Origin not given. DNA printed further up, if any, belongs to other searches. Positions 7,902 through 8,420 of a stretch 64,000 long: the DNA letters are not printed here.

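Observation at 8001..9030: Three independently terminated small-protein genes with strong Shine-Dalgarno sites; two are paralogs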

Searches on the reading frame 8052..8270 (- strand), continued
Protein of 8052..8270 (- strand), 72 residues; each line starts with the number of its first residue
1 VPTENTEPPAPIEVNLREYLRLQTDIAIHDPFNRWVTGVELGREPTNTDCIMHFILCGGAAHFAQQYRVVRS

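Call 55: find_encoding_contigs(protein=P0013, flank=5000, max_places=3)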
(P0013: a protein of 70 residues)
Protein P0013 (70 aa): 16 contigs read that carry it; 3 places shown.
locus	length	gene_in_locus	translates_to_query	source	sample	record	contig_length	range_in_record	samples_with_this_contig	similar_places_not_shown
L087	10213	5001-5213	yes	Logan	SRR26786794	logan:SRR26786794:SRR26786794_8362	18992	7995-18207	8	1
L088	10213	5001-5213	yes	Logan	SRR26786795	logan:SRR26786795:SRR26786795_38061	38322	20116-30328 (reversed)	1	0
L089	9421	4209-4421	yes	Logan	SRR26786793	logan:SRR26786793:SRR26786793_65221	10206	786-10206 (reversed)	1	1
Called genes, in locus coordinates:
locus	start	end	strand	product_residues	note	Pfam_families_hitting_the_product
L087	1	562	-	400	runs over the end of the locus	PF00579:tRNA-synt_1b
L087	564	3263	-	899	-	PF00133:tRNA-synt_1, PF09334:tRNA-synt_1g (faint), PF08264:Anticodon_1, PF10458:Val_tRNA-synt_C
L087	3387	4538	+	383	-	PF01368:DHH (faint)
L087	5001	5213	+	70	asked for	-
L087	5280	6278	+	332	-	PF01595:CNNM, PF00571:CBS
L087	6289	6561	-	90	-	-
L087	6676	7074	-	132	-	-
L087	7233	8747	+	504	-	PF01743:PolyA_pol, PF01966:HD (faint), PF13735:tRNA_NucTran2_2 (weak)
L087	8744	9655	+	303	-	PF01479:S4 (weak), PF00849:PseudoU_synth_2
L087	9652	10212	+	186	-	PF13189:Cytidylate_kin2, PF13207:AAA_17 (weak), PF13238:AAA_18, PF02224:Cytidylate_kin (weak)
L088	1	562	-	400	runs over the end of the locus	PF00579:tRNA-synt_1b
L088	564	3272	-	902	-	PF00133:tRNA-synt_1, PF09334:tRNA-synt_1g (faint), PF08264:Anticodon_1, PF10458:Val_tRNA-synt_C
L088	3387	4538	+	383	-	PF01368:DHH (faint)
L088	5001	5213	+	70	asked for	-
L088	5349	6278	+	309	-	PF01595:CNNM, PF00571:CBS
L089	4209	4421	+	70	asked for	-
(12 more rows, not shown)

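Call 56: find_encoding_contigs(protein=P0009, flank=5000, max_places=2)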
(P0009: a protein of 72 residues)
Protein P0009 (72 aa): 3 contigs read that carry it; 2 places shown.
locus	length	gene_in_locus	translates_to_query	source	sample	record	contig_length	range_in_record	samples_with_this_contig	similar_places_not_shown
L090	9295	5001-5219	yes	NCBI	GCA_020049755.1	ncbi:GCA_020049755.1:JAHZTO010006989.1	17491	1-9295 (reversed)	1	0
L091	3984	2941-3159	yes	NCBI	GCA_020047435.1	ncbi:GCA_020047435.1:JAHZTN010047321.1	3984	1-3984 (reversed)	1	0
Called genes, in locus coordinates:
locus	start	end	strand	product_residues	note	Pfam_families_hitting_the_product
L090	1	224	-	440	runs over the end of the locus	PF01794:Ferric_reduct, PF08022:FAD_binding_8 (faint), PF22290:DmmA-like_N (faint), PF00175:NAD_binding_1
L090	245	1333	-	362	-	PF01370:Epimerase, PF02719:Polysacc_synt_2, PF04321:RmlD_sub_bind, PF01073:3Beta_HSD (weak), PF16363:GDP_Man_Dehyd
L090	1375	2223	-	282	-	-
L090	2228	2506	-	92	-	PF01541:GIY-YIG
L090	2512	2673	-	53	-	-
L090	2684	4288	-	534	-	PF13687:DUF4153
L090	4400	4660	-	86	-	PF01541:GIY-YIG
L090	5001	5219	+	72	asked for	-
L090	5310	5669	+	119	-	-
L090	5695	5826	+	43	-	-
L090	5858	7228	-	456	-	PF03979:Sigma70_r1_1 (weak), PF00140:Sigma70_r1_2, PF04542:Sigma70_r2, PF04539:Sigma70_r3, PF04545:Sigma70_r4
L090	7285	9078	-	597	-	PF01807:Zn_ribbon_DnaG, PF08275:DNAG_N, PF01751:Toprim, PF13155:Toprim_2, PF13362:Toprim_3, PF13662:Toprim_4, PF10410:DnaB_bind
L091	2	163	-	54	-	?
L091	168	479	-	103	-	PF01541:GIY-YIG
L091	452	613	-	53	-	-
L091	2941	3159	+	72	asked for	-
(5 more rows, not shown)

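Call 57: find_encoding_contigs(protein=P0016, flank=5000, max_places=2)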
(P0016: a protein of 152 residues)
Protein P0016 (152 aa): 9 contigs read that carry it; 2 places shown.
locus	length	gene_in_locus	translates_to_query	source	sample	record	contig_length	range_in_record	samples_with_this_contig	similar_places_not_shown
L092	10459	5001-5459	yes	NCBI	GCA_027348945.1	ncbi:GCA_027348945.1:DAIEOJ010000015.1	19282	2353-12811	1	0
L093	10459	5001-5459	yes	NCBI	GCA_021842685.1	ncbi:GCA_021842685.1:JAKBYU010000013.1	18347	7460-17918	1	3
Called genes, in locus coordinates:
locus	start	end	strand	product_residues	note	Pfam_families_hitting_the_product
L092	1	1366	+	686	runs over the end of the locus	PF14827:dCache_3 (weak)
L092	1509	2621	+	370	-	PF18962:Por_Secre_tail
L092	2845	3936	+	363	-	PF00814:TsaD, PF22521:HypF_C_2 (weak)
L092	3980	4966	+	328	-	PF00579:tRNA-synt_1b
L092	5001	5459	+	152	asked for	-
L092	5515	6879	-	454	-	PF02878:PGM_PMM_I, PF02879:PGM_PMM_II, PF02880:PGM_PMM_III, PF00408:PGM_PMM_IV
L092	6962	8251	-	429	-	PF04519:Bactofilin (faint), PF26514:DUF8173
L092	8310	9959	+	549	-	PF04055:Radical_SAM, PF16199:Radical_SAM_C, PF00583:Acetyltransf_1 (weak)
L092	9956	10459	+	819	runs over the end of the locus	PF00535:Glycos_transf_2, PF13371:TPR_9 (faint), PF13181:TPR_8 (faint), PF13428:TPR_14 (faint), PF13432:TPR_16 (weak), PF00515:TPR_1, PF07719:TPR_2, PF13414:TPR_11, +1 more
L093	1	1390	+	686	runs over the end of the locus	PF14827:dCache_3 (weak)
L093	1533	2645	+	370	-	PF18962:Por_Secre_tail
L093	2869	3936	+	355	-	PF00814:TsaD, PF22521:HypF_C_2 (weak)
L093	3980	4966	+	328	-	PF00579:tRNA-synt_1b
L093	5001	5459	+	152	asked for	-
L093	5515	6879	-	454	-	PF02878:PGM_PMM_I, PF02879:PGM_PMM_II, PF02880:PGM_PMM_III, PF00408:PGM_PMM_IV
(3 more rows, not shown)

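Call 61: find_related_loci(query=A5, collection=metagenome_contigs, flank=5000)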
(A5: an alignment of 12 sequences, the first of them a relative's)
Query A5 (72 aa) in metagenome_contigs; peptide patterns used: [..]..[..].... (x = any residue, [..] = any of these).
44 stretches matched a pattern; 1 encode a relative of the query (tblastn E <= 1e-3); 1 distinct loci.
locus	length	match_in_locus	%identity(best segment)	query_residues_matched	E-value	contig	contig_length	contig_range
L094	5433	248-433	44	1-66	2e-14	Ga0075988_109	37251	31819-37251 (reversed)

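Call 62: find_related_loci(query=A5, collection=viral_contigs, flank=5000)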
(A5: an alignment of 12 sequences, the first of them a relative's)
Query A5 (72 aa) in viral_contigs; peptide patterns used: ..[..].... (x = any residue, [..] = any of these).
37 stretches matched a pattern; 1 encode a relative of the query (tblastn E <= 1e-3); 1 distinct loci.
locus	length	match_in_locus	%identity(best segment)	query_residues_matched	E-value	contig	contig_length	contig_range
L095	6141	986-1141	40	16-68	2e-11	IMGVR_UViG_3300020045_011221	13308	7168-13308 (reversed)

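Call 72: predict_structure(alignment_id=A6)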
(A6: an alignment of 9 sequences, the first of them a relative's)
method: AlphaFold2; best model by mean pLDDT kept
length: 152 residues; sequences in the alignment: 9
mean_pLDDT: 80.5   pTM: 0.43
mean pLDDT of the five models: 80.5, 80.0, 77.0, 76.3, 69.1
residues with pLDDT >= 90: 52; 70-90: 70; 50-70: 17; < 50: 13
segments of 3 or more residues with pLDDT < 50: 143-152
pLDDT, mean of each block of 10 residues (from residue 1): 82 82 88 93 92 79 59 64 86 92 95 95 85 76 47 41
secondary structure, 60 per line:
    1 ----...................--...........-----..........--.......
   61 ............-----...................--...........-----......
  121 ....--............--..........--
elements in order: H5-23 H26-36 H42-51 H54-72 H78-96 H99-109 H115-124 H127-138 H141-150

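Call 75: fold_search(model_id=the predicted structure, library=viral)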
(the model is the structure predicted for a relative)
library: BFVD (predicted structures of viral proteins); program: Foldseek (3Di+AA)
matches with E <= 10: 60; with E <= 0.001: 0
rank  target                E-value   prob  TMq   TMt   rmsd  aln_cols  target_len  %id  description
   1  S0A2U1                1.8e+00  0.38  0.38  0.32   5.9        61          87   13  Structural protein [Cellulophaga phage phi13:2]
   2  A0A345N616            3.5e+00  0.04  0.20  0.16  12.9        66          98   20  (no name in the UniProt tables at hand)
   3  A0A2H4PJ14            3.5e+00  0.04  0.22  0.13  10.3        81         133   11  Uncharacterized protein [Corynebacterium phage phi673]
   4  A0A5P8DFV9            3.8e+00  0.11  0.37  0.38   6.2        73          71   11  (no name in the UniProt tables at hand)
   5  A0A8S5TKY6            3.8e+00  0.09  0.33  0.11   6.0        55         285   13  Uncharacterized protein [Podoviridae sp. ctz6O13]
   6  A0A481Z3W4            3.8e+00  0.06  0.28  0.23  15.1        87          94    9  Uncharacterized protein [Pithovirus LCPAC001]
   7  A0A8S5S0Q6            4.5e+00  0.09  0.33  0.16   6.0        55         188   14  Uncharacterized protein [Podoviridae sp. ct8Lf7]
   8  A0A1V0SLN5            4.8e+00  0.06  0.29  0.05   9.5        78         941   12  Collagen triple helix repeat containing protein [Klosneuvirus KNV1]
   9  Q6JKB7                5.1e+00  0.11  0.34  0.23   5.8        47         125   19  Uncharacterized protein [Neodiprion sertifer nucleopolyhedrovirus]
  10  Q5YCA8                5.1e+00  0.07  0.33  0.15   9.9        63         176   10  CP (Fragment) [Cucurbit yellow stunting disorder virus]
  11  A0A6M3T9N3            5.1e+00  0.06  0.26  0.11  11.3        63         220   14  (no name in the UniProt tables at hand)
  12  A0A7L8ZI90            5.1e+00  0.05  0.28  0.24  10.3        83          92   14  Uncharacterized protein [Klebsiella phage vB_KpnM_Seu621]
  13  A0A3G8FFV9            5.4e+00  0.07  0.34  0.33  10.4        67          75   12  (no name in the UniProt tables at hand)
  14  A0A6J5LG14            5.8e+00  0.10  0.38  0.43   5.4        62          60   11  Uncharacterized protein [uncultured Caudovirales phage]
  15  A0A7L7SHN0            5.8e+00  0.08  0.33  0.30   4.1        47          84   21  Uncharacterized protein [Gordonia phage Archimedes]
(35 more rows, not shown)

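Call 76: fold_search(model_id=the predicted structure, library=pdb)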
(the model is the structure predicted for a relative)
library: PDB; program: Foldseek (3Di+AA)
matches with E <= 10: 18; with E <= 0.001: 0
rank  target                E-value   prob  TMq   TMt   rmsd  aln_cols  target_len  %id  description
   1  7pfo_5                3.6e+00  0.08  0.30  0.07   7.4        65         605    9  Core human replisome (released 2021-11-10)
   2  7pmn_5                4.9e+00  0.07  0.31  0.06   7.3        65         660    6  S. cerevisiae replisome-SCF(Dia2) complex bound to double-stranded DNA (conformation II) (released 2021-11-10)
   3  4v9h_AY               5.2e+00  0.06  0.25  0.06   7.1        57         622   21  Crystal structure of the ribosome bound to elongation factor G in the guanosine triphosphatase state (released 2014-07-09)
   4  4np6_A                5.5e+00  0.06  0.25  0.12   7.6        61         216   11  Crystal Structure of Adenylate Kinase from Vibrio cholerae O1 biovar eltor (released 2013-12-18)
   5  1dar                  5.8e+00  0.06  0.26  0.06   7.0        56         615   23  ELONGATION FACTOR G IN COMPLEX WITH GDP (released 1996-07-11)
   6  8w0f_5                6.2e+00  0.06  0.30  0.06   7.3        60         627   10  Cryo-EM structure of a human MCM2-7 double hexamer on dsDNA (released 2024-10-02)
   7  2efg_A                6.6e+00  0.05  0.25  0.06   7.1        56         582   23  TRANSLATIONAL ELONGATION FACTOR G COMPLEXED WITH GDP (released 1999-09-30)
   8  5l0p                  7.0e+00  0.04  0.22  0.07  10.4        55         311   16  Symmetry-based assembly of a two-dimensional protein lattice (released 2017-03-29)
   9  9caq_5                7.5e+00  0.05  0.30  0.06   6.8        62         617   10  Cryo-EM structure of a human MCM2-7 double hexamer formed from independently loaded MCM2-7 single hexamers (released 2024-10-02)
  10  4czz_B                7.9e+00  0.04  0.26  0.17  13.7        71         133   14  Histone demethylase LSD1(KDM1A)-CoREST3 Complex (released 2014-06-11)
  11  4loc_B                9.0e+00  0.06  0.25  0.04   8.6        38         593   21  Structure of the carboxyl transferase domain from Rhizobium etli pyruvate carboxylase with oxamate and biotin (released 2014-09-10)
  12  7w1y_5                9.0e+00  0.04  0.31  0.06   7.3        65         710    9  Human MCM double hexamer bound to natural DNA duplex (polyAT/polyTA) (released 2023-02-08)
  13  8c6j_C                9.0e+00  0.04  0.27  0.03   9.9        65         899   17  Human spliceosomal PM5 C* complex (released 2023-07-12)
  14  7p30_4                9.0e+00  0.02  0.24  0.05   7.6        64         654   17  3.0 A resolution structure of a DNA-loaded MCM double hexamer (released 2022-02-02)
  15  7xur_A                9.5e+00  0.05  0.23  0.07   9.6        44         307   25  The cryo-EM structure of human mini-SNAPc in complex with hU6-1 PSE (released 2022-12-07)
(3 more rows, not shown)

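Call 86: list_cluster_members(proteins=[P0011, P0017, P0019, P0020, P0021, P0023, P0024, P0025, P0026, P0028])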
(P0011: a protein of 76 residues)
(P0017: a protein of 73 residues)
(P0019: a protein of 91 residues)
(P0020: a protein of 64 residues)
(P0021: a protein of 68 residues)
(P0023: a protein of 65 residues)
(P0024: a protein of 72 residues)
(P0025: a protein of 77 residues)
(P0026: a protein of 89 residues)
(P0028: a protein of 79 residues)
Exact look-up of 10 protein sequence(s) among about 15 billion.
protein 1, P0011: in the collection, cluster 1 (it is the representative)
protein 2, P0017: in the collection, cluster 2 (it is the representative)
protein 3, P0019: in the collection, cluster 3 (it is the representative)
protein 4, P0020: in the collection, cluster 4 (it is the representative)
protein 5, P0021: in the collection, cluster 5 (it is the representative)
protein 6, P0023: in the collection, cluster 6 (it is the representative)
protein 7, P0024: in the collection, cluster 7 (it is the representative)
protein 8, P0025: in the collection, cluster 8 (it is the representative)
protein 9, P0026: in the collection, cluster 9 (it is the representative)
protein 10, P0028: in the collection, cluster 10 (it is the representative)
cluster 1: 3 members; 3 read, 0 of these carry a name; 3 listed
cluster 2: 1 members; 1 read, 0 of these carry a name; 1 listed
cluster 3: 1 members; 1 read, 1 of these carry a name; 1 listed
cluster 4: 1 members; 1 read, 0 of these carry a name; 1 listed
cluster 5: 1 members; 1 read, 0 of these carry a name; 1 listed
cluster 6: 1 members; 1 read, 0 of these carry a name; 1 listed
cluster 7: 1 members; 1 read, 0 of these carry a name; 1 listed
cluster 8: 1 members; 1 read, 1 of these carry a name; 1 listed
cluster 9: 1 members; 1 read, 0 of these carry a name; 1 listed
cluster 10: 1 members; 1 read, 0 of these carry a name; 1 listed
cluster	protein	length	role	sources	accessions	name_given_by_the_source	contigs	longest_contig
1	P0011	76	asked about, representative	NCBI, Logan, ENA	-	-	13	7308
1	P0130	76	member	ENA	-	-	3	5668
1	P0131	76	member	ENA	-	-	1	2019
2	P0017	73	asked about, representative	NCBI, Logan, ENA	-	-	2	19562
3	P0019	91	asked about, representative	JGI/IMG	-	hypothetical protein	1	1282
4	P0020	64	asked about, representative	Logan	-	-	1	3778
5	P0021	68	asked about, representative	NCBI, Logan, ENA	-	-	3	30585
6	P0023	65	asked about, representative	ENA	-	-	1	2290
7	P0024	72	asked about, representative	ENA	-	-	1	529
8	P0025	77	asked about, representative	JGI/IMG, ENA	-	hypothetical protein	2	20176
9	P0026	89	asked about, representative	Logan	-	-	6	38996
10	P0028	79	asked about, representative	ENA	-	-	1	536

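Call 87: find_encoding_contigs(protein=P0021, flank=4000, max_places=1)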
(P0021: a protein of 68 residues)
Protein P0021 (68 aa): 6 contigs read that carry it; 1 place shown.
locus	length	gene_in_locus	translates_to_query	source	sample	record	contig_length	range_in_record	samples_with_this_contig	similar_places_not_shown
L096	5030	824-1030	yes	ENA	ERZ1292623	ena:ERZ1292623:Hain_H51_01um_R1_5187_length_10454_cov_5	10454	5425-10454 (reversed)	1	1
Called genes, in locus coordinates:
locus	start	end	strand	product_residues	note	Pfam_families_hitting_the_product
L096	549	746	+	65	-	PF00313:CSD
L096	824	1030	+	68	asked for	-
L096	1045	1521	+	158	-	PF00072:Response_reg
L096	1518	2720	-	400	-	PF07695:7TMR-DISM_7TM (weak), PF16927:HisKA_7TM, PF00512:HisKA (weak)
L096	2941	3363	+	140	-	PF00072:Response_reg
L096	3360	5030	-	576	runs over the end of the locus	PF00512:HisKA, PF02518:HATPase_c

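Call 88: find_encoding_contigs(protein=P0026, flank=4000, max_places=1)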
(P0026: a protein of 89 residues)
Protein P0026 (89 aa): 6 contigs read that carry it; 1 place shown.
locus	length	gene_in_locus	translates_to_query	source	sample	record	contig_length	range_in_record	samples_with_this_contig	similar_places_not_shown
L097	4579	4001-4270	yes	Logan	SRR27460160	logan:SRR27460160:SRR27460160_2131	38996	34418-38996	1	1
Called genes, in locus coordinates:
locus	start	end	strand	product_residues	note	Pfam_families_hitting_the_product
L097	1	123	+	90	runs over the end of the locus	PF00216:Bac_DNA_binding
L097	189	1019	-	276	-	PF01063:Aminotran_4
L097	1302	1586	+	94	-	-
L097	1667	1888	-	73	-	-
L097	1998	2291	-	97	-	PF00076:RRM_1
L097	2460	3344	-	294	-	PF06790:UPF0259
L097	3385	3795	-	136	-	PF07883:Cupin_2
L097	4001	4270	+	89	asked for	-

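Call 89: find_encoding_contigs(protein=P0017, flank=4000, max_places=1)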
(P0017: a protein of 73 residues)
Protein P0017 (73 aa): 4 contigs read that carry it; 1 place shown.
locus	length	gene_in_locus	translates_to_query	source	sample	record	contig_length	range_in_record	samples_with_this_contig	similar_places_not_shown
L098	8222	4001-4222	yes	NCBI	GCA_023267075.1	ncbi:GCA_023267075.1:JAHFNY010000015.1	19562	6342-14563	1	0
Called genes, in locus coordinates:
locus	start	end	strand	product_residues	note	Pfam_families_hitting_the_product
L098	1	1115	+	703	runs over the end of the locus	-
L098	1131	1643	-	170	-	-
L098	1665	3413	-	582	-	PF00664:ABC_membrane, PF00005:ABC_tran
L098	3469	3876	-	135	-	PF08570:DUF1761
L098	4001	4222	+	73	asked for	-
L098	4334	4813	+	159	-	PF13302:Acetyltransf_3, PF00583:Acetyltransf_1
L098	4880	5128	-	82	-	PF02201:SWIB, PF26291:SWIB_eIF2D (weak)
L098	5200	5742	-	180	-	-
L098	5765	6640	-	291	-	PF06983:3-dmu-9_3-mt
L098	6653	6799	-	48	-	-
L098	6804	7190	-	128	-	-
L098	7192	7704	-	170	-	PF00293:NUDIX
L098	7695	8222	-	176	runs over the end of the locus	PF00293:NUDIX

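Call 90: find_encoding_contigs(protein=P0025, flank=4000, max_places=1)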
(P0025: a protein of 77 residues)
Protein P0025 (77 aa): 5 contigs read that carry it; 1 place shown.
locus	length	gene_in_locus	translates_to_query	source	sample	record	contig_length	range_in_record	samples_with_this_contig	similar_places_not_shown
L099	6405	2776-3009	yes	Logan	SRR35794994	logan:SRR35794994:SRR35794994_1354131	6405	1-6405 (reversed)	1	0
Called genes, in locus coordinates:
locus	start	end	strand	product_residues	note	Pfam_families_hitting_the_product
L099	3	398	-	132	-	?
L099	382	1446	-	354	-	PF04041:Glyco_hydro_130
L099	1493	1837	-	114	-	PF01050:MannoseP_isomer, PF07883:Cupin_2 (weak)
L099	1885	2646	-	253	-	PF05116:S6PP (faint), PF08282:Hydrolase_3, PF03332:PMM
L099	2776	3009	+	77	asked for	-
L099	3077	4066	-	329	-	-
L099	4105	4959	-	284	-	-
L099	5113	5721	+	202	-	PF00561:Abhydrolase_1 (faint), PF06821:Ser_hydrolase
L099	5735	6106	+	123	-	PF00113:Enolase_C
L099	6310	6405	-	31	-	?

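Call 100: find_related_loci(query=A10, collection=viral_contigs, flank=5000)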
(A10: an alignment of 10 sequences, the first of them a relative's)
Query A10 (70 aa) in viral_contigs; peptide patterns used: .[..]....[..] (x = any residue, [..] = any of these).
24 stretches matched a pattern, but none encodes a relative of the query by tblastn (E <= 1e-3).
